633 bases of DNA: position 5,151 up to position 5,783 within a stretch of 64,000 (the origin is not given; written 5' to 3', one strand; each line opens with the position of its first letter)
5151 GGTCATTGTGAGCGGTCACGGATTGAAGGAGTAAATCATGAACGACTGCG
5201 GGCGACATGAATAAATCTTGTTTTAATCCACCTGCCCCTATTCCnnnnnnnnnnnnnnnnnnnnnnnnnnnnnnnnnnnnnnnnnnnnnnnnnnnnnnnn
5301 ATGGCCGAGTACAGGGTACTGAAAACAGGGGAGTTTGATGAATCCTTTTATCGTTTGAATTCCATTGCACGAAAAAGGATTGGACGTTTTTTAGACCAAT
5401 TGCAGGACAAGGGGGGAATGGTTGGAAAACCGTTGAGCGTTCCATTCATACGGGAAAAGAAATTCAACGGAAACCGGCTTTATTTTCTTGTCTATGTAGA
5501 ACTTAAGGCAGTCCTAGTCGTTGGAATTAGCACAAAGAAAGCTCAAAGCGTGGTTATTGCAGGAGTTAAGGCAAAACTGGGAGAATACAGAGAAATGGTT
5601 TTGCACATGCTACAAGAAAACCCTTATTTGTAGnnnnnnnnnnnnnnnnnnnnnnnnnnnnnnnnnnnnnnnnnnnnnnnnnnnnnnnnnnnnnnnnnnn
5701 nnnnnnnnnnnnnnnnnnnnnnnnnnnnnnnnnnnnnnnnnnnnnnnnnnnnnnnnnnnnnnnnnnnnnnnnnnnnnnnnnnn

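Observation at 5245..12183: Two diverged copies of a RelE-like gene, each with a convergent, 3-prime-overlapping 46-codon partner gene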

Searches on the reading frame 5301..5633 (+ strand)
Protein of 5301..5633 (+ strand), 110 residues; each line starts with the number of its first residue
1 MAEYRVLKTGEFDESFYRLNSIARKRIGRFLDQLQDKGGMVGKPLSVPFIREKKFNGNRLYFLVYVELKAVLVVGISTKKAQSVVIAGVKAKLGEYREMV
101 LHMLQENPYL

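Call 4: search_protein_families(library=pfam, proteins=[window:5301-5633:+], max_evalue=1)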
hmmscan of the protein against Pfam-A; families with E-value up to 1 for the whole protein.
window:5301-5633:+ (110 aa): 0 families

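Call 5: search_protein_families(library=ncbifam, proteins=[window:5301-5633:+], max_evalue=1)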
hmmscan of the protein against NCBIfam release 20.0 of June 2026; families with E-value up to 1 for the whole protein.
window:5301-5633:+ (110 aa): 0 families

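Call 8: search_solved_structures(query=window:5301-5633:+, max_evalue=10, show_alignments=2)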
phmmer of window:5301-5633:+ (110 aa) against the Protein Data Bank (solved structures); distinct sequences matched with E-value up to 10: 3.
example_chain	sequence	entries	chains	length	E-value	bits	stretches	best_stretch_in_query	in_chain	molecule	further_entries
5yk7_B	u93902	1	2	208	0.18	15.5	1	27-61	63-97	Mitochondrial distribution and morphology protein 12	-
5gyk_A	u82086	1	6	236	0.28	15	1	27-61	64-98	Mitochondrial distribution and morphology protein 12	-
5odw_C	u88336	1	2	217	0.4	14.5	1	1-60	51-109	Pyocin-S2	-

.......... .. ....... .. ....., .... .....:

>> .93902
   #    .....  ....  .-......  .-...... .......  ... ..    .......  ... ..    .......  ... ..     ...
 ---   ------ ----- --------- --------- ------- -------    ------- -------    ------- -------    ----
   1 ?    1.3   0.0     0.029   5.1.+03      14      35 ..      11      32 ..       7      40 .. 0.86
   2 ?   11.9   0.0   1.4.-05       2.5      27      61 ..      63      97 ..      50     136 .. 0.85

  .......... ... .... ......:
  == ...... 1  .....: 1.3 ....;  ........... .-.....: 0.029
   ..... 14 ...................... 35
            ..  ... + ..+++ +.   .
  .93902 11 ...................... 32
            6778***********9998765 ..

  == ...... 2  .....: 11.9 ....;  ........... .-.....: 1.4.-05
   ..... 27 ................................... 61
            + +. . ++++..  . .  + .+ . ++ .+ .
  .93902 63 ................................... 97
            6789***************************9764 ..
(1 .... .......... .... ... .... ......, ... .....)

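Call 11: find_homologous_proteins(query=window:5301-5633:+, max_evalue=0.001)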
Query window:5301-5633:+ (110 aa): 102 proteins with E <= 0.001 among 105 candidates.
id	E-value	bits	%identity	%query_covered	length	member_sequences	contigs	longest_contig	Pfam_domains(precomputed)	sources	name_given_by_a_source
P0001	4.5e-64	231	100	100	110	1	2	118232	-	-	-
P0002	1.1e-27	114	52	97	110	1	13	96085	-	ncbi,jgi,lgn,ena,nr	ncbi:MAG TPA: hypothetical protein VJH23_00490 [archaeon]|nr:hypothetical protein [archaeon]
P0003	2.8e-27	113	56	96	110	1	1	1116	-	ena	-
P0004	8.7e-27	111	55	95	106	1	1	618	-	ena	-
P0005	1.3e-25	108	56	91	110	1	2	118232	-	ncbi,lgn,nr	ncbi:MAG: hypothetical protein HY393_01345 [Candidatus Diapherotrites archaeon]|nr:hypothetical prot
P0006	3.6e-25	106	53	94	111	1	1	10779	-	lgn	-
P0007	2.9e-24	103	53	94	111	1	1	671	-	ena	-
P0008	2.1e-23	101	51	97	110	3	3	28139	-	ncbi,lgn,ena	-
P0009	2.5e-23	100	48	96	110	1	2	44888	-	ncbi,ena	-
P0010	2.7e-22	97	48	96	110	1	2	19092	-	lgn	-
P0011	9.6e-22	95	51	91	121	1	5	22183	-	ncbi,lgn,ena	-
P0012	1.8e-21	94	46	95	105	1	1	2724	-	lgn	-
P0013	5.2e-21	93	47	92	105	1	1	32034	-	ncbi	-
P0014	6.8e-21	92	48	94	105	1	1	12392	-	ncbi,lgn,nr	ncbi:MAG: hypothetical protein Q7S21_06065 [archaeon]|nr:hypothetical protein [archaeon]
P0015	1.9e-20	91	47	95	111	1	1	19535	-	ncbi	-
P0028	1.1e-19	89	45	94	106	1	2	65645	-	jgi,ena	jgi:putative component of toxin-antitoxin plasmid stabilization module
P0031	3.2e-19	87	46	96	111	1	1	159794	-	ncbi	ncbi:MAG: hypothetical protein V1776_04925 [Candidatus Diapherotrites archaeon]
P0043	2.7e-18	84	42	100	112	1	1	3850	-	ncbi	ncbi:MAG: type II toxin-antitoxin system RelE/ParE family toxin [Candidatus Hydrothermarchaeales arc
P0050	6.0e-18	83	45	93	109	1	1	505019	-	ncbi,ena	-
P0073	5.5e-16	77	42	93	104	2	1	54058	-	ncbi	ncbi:MAG: hypothetical protein ABEI74_01895 [Candidatus Pacearchaeota archaeon]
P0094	1.2e-12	66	45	86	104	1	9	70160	-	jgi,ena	-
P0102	5.6e-6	45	35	94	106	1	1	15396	-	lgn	-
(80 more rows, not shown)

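Call 13: find_encoding_contigs(protein=P0002, flank=2500, max_places=3)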
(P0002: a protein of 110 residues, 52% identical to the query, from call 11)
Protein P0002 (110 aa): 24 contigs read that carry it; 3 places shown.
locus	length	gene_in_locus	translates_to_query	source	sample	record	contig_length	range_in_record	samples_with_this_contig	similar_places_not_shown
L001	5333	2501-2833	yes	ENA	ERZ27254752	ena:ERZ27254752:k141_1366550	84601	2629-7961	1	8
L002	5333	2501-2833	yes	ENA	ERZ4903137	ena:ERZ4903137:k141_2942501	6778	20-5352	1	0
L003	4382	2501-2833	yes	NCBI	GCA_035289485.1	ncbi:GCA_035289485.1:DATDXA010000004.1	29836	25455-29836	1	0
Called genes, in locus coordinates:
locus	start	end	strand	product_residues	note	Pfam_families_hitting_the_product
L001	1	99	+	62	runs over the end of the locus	PF01775:Ribosomal_L18A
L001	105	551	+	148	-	PF02996:Prefoldin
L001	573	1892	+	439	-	PF02881:SRP54_N, PF00448:SRP54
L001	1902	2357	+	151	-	-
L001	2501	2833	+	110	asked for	-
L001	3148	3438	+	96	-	-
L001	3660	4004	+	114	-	PF01938:TRAM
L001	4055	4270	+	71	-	-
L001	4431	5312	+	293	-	-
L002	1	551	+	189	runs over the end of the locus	?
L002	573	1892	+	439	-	PF02881:SRP54_N, PF00448:SRP54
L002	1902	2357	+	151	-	-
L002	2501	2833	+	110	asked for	-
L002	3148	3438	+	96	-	-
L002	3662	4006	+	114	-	PF01938:TRAM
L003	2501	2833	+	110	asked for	-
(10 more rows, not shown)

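Call 14: find_encoding_contigs(protein=P0031, flank=2500, max_places=2)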
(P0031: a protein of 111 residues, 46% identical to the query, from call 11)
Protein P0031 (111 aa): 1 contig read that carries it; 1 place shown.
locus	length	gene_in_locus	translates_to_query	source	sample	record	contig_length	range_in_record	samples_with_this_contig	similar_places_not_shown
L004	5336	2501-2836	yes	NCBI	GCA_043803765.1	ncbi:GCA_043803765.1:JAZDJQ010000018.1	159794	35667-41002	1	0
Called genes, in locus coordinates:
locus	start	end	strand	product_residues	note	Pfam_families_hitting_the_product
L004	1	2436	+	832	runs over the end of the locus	PF11617:Cu-binding_MopE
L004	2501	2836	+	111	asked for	-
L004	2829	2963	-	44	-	-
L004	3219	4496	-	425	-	PF03952:Enolase_N, PF00113:Enolase_C, PF13378:MR_MLE_C (weak)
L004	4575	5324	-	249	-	-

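Call 15: find_encoding_contigs(protein=P0050, flank=2500, max_places=2)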
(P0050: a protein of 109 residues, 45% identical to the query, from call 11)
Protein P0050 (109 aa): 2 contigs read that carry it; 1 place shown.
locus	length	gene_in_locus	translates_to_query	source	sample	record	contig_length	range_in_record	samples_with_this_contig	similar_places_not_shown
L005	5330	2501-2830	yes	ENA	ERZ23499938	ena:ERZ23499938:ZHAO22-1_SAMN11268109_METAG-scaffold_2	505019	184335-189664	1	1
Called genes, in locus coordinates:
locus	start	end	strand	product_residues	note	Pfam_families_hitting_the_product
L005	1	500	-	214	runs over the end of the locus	-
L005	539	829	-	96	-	-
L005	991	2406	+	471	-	PF19295:SufBD_N, PF01458:SUFBD_core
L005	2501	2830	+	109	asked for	-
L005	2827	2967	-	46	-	-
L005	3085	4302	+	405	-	PF00155:Aminotran_1_2, PF00266:Aminotran_5, PF01053:Cys_Met_Meta_PP (faint), PF01041:DegT_DnrJ_EryC1 (weak)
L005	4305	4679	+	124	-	PF01592:NifU_N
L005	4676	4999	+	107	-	-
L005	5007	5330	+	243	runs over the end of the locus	PF02463:SMC_N (weak), PF00005:ABC_tran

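Call 16: find_encoding_contigs(protein=P0073, flank=2500, max_places=2)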
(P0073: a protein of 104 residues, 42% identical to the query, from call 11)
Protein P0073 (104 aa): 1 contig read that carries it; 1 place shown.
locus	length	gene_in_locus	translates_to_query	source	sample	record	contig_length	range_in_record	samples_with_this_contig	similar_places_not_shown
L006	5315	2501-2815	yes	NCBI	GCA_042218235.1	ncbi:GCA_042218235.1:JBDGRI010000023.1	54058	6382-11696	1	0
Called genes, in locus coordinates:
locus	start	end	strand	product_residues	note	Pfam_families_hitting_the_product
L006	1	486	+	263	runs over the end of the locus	PF00565:SNase, PF00932:LTD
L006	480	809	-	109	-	PF01909:NTP_transf_2, PF18765:Polbeta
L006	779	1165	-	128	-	PF05168:HEPN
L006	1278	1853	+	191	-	-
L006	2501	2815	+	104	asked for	-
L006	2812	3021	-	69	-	PF04014:MazE_antitoxin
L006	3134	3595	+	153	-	-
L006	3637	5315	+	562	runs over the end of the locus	PF03485:Arg_tRNA_synt_N, PF00750:tRNA-synt_1d, PF05746:DALR_1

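Call 17: find_encoding_contigs(protein=P0028, flank=2500, max_places=2)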
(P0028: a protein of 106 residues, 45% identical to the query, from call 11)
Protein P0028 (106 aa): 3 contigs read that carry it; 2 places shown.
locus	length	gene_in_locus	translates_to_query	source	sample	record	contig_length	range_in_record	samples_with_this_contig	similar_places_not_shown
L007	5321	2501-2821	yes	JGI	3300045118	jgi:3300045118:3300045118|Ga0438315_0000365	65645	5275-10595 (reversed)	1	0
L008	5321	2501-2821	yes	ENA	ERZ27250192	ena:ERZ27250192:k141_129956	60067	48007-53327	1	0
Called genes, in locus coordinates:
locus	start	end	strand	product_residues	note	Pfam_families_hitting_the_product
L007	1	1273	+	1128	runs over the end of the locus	PF14890:Intein_splicing, PF14528:LAGLIDADG_3, PF00009:GTP_EFTU, PF01926:MMR_HSR1 (faint), PF11987:IF-2, PF14578:GTP_EFTU_D4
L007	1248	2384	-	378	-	PF12705:PDDEXK_1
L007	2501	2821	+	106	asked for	-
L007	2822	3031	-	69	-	-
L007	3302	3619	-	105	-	-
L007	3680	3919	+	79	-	-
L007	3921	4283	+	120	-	-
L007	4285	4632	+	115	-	-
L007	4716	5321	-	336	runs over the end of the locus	-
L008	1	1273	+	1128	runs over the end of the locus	PF14890:Intein_splicing, PF14528:LAGLIDADG_3, PF00009:GTP_EFTU, PF01926:MMR_HSR1 (faint), PF11987:IF-2, PF14578:GTP_EFTU_D4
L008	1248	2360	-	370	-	PF12705:PDDEXK_1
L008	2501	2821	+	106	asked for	-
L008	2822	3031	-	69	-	-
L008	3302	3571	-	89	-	-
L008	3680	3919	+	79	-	-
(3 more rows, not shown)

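Call 18: find_encoding_contigs(protein=P0094, flank=2500, max_places=2)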
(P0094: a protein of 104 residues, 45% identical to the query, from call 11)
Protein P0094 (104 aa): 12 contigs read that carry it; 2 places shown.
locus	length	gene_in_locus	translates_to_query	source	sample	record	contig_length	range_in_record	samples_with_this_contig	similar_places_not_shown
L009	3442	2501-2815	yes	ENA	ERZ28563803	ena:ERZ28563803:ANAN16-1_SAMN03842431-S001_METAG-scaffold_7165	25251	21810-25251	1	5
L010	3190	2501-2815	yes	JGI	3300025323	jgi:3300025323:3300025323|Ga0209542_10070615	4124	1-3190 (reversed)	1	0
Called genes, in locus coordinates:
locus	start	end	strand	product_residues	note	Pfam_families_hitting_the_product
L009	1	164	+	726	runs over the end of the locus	PF00009:GTP_EFTU, PF22042:EF-G_D2, PF03144:GTP_EFTU_D2, PF14492:EFG_III, PF03764:EFG_IV, PF00679:EFG_C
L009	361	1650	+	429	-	PF00009:GTP_EFTU, PF03144:GTP_EFTU_D2, PF03143:GTP_EFTU_D3, PF22594:GTP-eEF1A_C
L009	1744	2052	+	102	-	PF00338:Ribosomal_S10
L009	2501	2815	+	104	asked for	-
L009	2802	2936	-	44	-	-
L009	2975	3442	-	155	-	?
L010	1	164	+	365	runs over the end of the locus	?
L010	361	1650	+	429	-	PF00009:GTP_EFTU, PF03144:GTP_EFTU_D2, PF03143:GTP_EFTU_D3, PF22594:GTP-eEF1A_C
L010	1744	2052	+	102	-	PF00338:Ribosomal_S10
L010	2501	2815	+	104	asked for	-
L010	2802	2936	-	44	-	-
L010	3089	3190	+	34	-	?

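Call 19: find_encoding_contigs(protein=P0043, flank=2500, max_places=2)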
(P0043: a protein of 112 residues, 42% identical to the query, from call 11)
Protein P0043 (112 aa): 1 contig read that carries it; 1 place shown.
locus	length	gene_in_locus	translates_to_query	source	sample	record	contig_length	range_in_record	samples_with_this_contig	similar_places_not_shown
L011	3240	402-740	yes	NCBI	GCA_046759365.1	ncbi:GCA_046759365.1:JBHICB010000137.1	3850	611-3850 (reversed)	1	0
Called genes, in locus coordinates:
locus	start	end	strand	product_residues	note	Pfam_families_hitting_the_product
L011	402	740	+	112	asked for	-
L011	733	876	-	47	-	-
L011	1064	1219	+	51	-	-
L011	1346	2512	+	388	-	PF01757:Acyl_transf_3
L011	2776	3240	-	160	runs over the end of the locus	-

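Call 26: find_related_loci(query=A1, collection=genome_contigs, flank=2500)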
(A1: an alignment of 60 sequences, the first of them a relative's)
Query A1 (110 aa) in genome_contigs; peptide patterns used: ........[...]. (x = any residue, [..] = any of these).
263 stretches matched a pattern; 143 encode a relative of the query (tblastn E <= 1e-3); the best 80 are kept; 80 distinct loci.
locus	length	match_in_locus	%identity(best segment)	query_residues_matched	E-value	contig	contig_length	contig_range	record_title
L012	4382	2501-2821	52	1-107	5e-34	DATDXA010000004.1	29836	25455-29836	MAG TPA_asm: archaeon isolate SMAG_U8126 k141_2373947, whole genome shotgun sequence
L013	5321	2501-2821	53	1-106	5e-32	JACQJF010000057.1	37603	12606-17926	MAG: Candidatus Iainarchaeum archaeon isolate NC_groundwater_1144_Ag_S-0.1um_46_58 S_p1_S3_coassembly_k141_2206011, whol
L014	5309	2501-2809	50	4-106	3e-30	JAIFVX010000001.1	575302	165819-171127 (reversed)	MAG: Candidatus Pacearchaeota archaeon isolate viral-cat_41_18 PAFVLPS_2018_scaffold_13, whole genome shotgun sequence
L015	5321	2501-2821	51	1-107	3e-29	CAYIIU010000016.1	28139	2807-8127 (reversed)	MAG TPA_asm: uncultured archaeon isolate ERP119705_co23_96 genome assembly, contig: NODE_1379_length_28139_cov_7.389902,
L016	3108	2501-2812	46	4-107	7e-27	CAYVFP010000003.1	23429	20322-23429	MAG TPA_asm: Candidatus Woesearchaeota archaeon isolate SRP252850_co1_307 genome assembly, contig: NODE_3863_length_2342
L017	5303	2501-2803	47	4-104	8e-27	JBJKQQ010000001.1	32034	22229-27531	MAG: Candidatus Pacearchaeota archaeon isolate Bin_38 S1Ck127_1204702_flag_1_multi_7.0000_len_32034, whole genome shotgu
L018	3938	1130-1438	46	4-105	1e-26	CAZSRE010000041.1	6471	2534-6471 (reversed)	MAG TPA_asm: Candidatus Woesearchaeota archaeon isolate SRP050083_co3_192 genome assembly, contig: NODE_14419_length_647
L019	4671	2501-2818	47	1-106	2e-26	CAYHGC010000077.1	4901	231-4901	MAG TPA_asm: uncultured archaeon isolate ERP119705_co12_117 genome assembly, contig: NODE_23605_length_4901_cov_5.369583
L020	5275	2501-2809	44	4-106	6e-26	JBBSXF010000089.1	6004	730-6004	MAG: Nanoarchaeota archaeon isolate H41-bin124_1 H41_bin124_1_000000000089, whole genome shotgun sequence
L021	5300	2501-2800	52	2-100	6e-26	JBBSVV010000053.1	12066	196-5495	MAG: archaeon isolate H32-bin002_1 H32_bin002_1_000000000053, whole genome shotgun sequence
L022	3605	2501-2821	43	1-106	7e-26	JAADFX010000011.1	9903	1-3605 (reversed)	MAG: Methanobacteriota archaeon isolate M_MaxBin.100 contig-127_11846, whole genome shotgun sequence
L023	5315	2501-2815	42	2-106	9e-26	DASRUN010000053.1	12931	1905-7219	MAG TPA_asm: archaeon isolate SMAG_U8112 k141_2031025, whole genome shotgun sequence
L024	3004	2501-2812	47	4-106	9e-26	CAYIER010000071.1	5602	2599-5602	MAG TPA_asm: uncultured archaeon isolate ERP119705_co19_171 genome assembly, contig: NODE_20546_length_5602_cov_7.995133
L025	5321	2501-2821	46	1-106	2e-25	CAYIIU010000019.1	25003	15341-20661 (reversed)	MAG TPA_asm: uncultured archaeon isolate ERP119705_co23_96 genome assembly, contig: NODE_1666_length_25003_cov_6.951579,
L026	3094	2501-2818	41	1-106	2e-25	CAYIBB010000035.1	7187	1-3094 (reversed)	MAG TPA_asm: Candidatus Woesearchaeota archaeon isolate ERP119705_co1_674 genome assembly, contig: NODE_16406_length_718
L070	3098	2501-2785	42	5-100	6e-18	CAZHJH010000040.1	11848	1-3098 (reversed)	MAG TPA_asm: uncultured Methanosarcinales archaeon isolate SRP050083_co7_604 genome assembly, contig: NODE_4666_length_1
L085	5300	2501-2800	43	4-104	3e-16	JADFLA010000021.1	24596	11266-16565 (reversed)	MAG: Nanoarchaeota archaeon isolate B4T1B8 B4T1B8_NODE3217, whole genome shotgun sequence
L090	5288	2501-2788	38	4-100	1e-15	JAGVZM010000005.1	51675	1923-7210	Candidatus Woesearchaeota archaeon isolate RIFCSPHIGHO2_02_FULL_29_10 rifcsphigho2_02_scaffold_625, whole genome shotgun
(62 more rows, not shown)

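Call 28: search_solved_structures(query=A1, max_evalue=10, show_alignments=3)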
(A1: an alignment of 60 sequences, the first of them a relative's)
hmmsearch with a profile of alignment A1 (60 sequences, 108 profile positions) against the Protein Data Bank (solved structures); distinct sequences matched with E-value up to 10: 1.
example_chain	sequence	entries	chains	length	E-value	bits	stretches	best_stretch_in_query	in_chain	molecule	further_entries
4b3w_A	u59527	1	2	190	1.6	11.6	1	13-68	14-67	CYTOGLOBIN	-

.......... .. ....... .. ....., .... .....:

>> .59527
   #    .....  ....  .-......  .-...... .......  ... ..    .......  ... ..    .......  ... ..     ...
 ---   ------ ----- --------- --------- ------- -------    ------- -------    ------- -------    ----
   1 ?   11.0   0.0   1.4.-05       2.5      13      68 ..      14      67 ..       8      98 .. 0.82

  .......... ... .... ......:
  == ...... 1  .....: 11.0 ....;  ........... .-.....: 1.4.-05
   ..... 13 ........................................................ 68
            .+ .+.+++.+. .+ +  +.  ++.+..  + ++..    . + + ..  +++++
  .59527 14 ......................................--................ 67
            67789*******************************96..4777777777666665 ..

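Call 29: predict_structure(alignment_id=A1)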
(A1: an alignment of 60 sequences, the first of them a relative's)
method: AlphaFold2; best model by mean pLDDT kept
length: 110 residues; sequences in the alignment: 60
mean_pLDDT: 91.8   pTM: 0.84
mean pLDDT of the five models: 91.8, 91.7, 89.8, 89.6, 87.8
residues with pLDDT >= 90: 90; 70-90: 17; 50-70: 3; < 50: 0
segments of 3 or more residues with pLDDT < 50: none
pLDDT, mean of each block of 10 residues (from residue 1): 87 94 95 93 89 94 94 94 90 93 85
secondary structure, 60 per line:
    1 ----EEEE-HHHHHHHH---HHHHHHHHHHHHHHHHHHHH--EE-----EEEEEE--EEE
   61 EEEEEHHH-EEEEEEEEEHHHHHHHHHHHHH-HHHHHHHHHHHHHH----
elements in order: E5-8 H10-17 H21-40 E50-55 E58-65 E70-78 H79-91 H93-106

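Call 32: fold_search(model_id=the predicted structure, library=pdb)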
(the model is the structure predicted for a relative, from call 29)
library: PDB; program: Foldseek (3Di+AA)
matches with E <= 10: 727; with E <= 0.001: 28
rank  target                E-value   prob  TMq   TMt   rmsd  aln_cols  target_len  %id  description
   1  9g12_B                1.5e-05  1.00  0.61  0.77   2.5        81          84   18  Mycobacterium tuberculosis RelBE1 toxin-antitoxin system; rv1247c (relB1 antitoxin), rv1246c (relE1 toxin) (released 2025-12-17)
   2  4fxe_E                1.8e-05  1.00  0.61  0.79   2.0        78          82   19  Crystal structure of the intact E. coli RelBE toxin-antitoxin complex (released 2012-08-29)
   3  2kc8_MODEL_1_A        2.5e-05  1.00  0.64  0.73   4.4        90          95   20  Structure of E. coli toxin RelE (R81A/R83A) mutant in complex with antitoxin RelBc (K47-L79) peptide (released 2009-03-17)
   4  2khe_MODEL_1_A        2.7e-05  1.00  0.61  0.73   2.5        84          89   20  Solution Structure of the Bacterial Toxin Rele from Thermus Thermophilus HB8 (released 2010-03-31)
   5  9g12_A                2.9e-05  1.00  0.60  0.76   2.3        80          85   18  Mycobacterium tuberculosis RelBE1 toxin-antitoxin system; rv1247c (relB1 antitoxin), rv1246c (relE1 toxin) (released 2025-12-17)
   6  3g5o_C                3.1e-05  1.00  0.62  0.76   2.3        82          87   20  The crystal structure of the toxin-antitoxin complex RelBE2 (Rv2865-2866) from Mycobacterium tuberculosis (released 2009-04-14)
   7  3g5o_B                3.8e-05  1.00  0.61  0.80   2.3        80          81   19  The crystal structure of the toxin-antitoxin complex RelBE2 (Rv2865-2866) from Mycobacterium tuberculosis (released 2009-04-14)
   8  4fxh_B                4.3e-05  1.00  0.63  0.73   5.3        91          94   20  Crystal structure of the isolated E. coli RelE toxin, P212121 form (released 2012-08-29)
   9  9w3a_A                9.0e-05  1.00  0.50  0.48   4.2        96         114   17  Crystal structure of PfiAT toxin-antitoxin complex (released 2026-02-11)
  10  9w3a_D                1.3e-04  1.00  0.49  0.48   4.3        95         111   17  Crystal structure of PfiAT toxin-antitoxin complex (released 2026-02-11)
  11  4fxe_F                2.1e-04  1.00  0.59  0.80   2.1        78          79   19  Crystal structure of the intact E. coli RelBE toxin-antitoxin complex (released 2012-08-29)
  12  5cw7_B                2.1e-04  1.00  0.49  0.56   3.6        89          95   19  Crystal structure of the PaaA2-ParE2 antitoxin-toxin complex (released 2016-06-01)
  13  1wmi_A                2.6e-04  1.00  0.60  0.73   2.7        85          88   13  Crystal structure of archaeal RelE-RelB complex from Pyrococcus horikoshii OT3 (released 2005-03-15)
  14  5mje_A                2.6e-04  1.00  0.56  0.55   2.5        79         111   15  Crystal structure of the HigB2 toxin in complex with Nb8 (released 2017-04-05)
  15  5czf_C                2.6e-04  1.00  0.51  0.59   3.5        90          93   19  Crystal structure of the PaaA2-ParE2 antitoxin-toxin complex (released 2016-06-01)
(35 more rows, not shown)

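Call 74: find_related_loci(query=A1, collection=viral_contigs, flank=3000)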
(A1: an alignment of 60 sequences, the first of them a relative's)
Query A1 (110 aa) in viral_contigs; peptide patterns used: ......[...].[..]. (x = any residue, [..] = any of these).
25 stretches matched a pattern, but none encodes a relative of the query by tblastn (E <= 1e-3).

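Call 75: find_encoding_contigs(protein=P0102, flank=1500, max_places=2)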
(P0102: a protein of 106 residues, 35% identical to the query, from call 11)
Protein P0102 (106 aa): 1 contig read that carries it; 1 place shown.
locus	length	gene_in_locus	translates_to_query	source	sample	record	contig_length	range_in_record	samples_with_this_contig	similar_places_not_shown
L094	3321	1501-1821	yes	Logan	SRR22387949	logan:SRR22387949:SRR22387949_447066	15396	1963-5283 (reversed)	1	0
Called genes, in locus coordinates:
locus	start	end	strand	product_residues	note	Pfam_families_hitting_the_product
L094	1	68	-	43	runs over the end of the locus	-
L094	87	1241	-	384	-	-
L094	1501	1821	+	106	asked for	-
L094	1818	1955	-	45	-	-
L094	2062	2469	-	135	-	-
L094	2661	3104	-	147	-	PF20935:DUF6847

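Call 80: find_homologous_proteins(query=L007:2822-3031:-, max_evalue=0.001)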
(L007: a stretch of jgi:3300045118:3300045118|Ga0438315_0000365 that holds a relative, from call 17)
Query L007:2822-3031:- (69 aa): 114 proteins with E <= 0.001 among 114 candidates.
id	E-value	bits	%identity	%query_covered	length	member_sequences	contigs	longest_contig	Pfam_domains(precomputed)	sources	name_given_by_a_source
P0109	1.6e-34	134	100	100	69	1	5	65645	-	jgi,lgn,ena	jgi:bifunctional DNA-binding transcriptional regulator/antitoxin component of YhaV-PrlF toxin-antito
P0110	3.7e-33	129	97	100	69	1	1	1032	-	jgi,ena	-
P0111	9.5e-33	128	96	100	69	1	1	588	PF04014.24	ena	-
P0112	1.8e-31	124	88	100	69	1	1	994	-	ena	-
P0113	6.7e-31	122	91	100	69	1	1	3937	PF04014.24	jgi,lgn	-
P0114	1.1e-29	119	90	100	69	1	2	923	PF04014.24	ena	-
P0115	3.4e-28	114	84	100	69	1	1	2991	PF04014.24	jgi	jgi:AbrB family looped-hinge helix DNA binding protein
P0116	8.9e-28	113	81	100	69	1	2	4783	-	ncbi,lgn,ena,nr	ncbi:MAG: AbrB/MazE/SpoVT family DNA-binding domain-containing protein [archaeon]|nr:AbrB/MazE/SpoVT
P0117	1.3e-27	112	80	100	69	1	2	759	-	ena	-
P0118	2.5e-27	111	83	100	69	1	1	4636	PF04014.24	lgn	-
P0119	6.0e-27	110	80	100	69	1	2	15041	PF04014.24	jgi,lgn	-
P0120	7.5e-27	110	81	100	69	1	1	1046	PF04014.24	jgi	jgi:AbrB family looped-hinge helix DNA binding protein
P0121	1.0e-26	109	81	100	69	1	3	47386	PF04014.24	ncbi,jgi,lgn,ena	ncbi:MAG: AbrB/MazE/SpoVT family DNA-binding domain-containing protein [archaeon]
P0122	1.7e-26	108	78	100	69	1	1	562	PF04014.24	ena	-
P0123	2.7e-26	108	81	100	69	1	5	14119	PF04014.24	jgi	jgi:AbrB family looped-hinge helix DNA binding protein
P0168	2.0e-19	86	65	100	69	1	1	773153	PF04014.24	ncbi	-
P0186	3.9e-18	82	58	97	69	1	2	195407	PF04014.24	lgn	-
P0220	2.3e-4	39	58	62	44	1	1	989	PF10884.15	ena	-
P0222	6.0e-4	37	55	61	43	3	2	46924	-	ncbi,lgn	-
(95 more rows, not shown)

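Call 81: find_encoding_contigs(protein=P0168, flank=1500, max_places=1)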
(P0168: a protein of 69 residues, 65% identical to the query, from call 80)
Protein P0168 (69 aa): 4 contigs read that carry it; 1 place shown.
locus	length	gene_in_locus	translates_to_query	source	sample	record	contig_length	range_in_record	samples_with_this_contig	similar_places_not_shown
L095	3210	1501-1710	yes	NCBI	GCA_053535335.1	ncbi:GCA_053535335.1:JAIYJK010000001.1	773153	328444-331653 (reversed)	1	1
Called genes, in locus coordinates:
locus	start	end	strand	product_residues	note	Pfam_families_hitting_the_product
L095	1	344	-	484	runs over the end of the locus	PF01565:FAD_binding_4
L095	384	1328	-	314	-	PF00318:Ribosomal_S2 (weak)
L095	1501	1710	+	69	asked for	PF04014:MazE_antitoxin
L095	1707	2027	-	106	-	-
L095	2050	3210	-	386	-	PF03952:Enolase_N, PF00113:Enolase_C, PF13378:MR_MLE_C (weak)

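Call 82: find_encoding_contigs(protein=P0186, flank=1500, max_places=1)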
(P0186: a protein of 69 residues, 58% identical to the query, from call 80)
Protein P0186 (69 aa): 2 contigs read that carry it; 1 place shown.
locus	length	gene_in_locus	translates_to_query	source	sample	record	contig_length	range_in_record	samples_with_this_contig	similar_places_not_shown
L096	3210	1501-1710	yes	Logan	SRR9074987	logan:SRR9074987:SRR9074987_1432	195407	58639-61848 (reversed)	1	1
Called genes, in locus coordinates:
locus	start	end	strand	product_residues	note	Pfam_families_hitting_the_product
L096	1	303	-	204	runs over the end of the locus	-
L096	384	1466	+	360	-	PF13439:Glyco_transf_4, PF13579:Glyco_trans_4_4 (weak), PF00534:Glycos_transf_1, PF13692:Glyco_trans_1_4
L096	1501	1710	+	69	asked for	PF04014:MazE_antitoxin (weak)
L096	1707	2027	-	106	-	-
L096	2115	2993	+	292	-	PF00535:Glycos_transf_2, PF13641:Glyco_tranf_2_3, PF13506:Glyco_transf_21 (weak), PF13632:Glyco_trans_2_3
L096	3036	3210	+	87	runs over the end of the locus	-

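Call 83: find_encoding_contigs(protein=P0222, flank=1500, max_places=1)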
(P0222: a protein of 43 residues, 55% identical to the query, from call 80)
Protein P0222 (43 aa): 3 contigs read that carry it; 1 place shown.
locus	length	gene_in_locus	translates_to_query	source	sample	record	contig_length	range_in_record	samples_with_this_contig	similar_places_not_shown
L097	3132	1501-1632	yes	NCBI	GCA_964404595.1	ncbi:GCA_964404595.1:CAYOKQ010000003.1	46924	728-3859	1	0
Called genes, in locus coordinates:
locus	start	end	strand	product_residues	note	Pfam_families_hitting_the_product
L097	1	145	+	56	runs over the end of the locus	-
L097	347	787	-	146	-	-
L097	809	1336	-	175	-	-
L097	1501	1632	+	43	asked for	-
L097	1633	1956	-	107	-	-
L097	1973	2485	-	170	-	PF01230:HIT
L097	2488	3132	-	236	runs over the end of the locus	PF11969:DcpS_C, PF01230:HIT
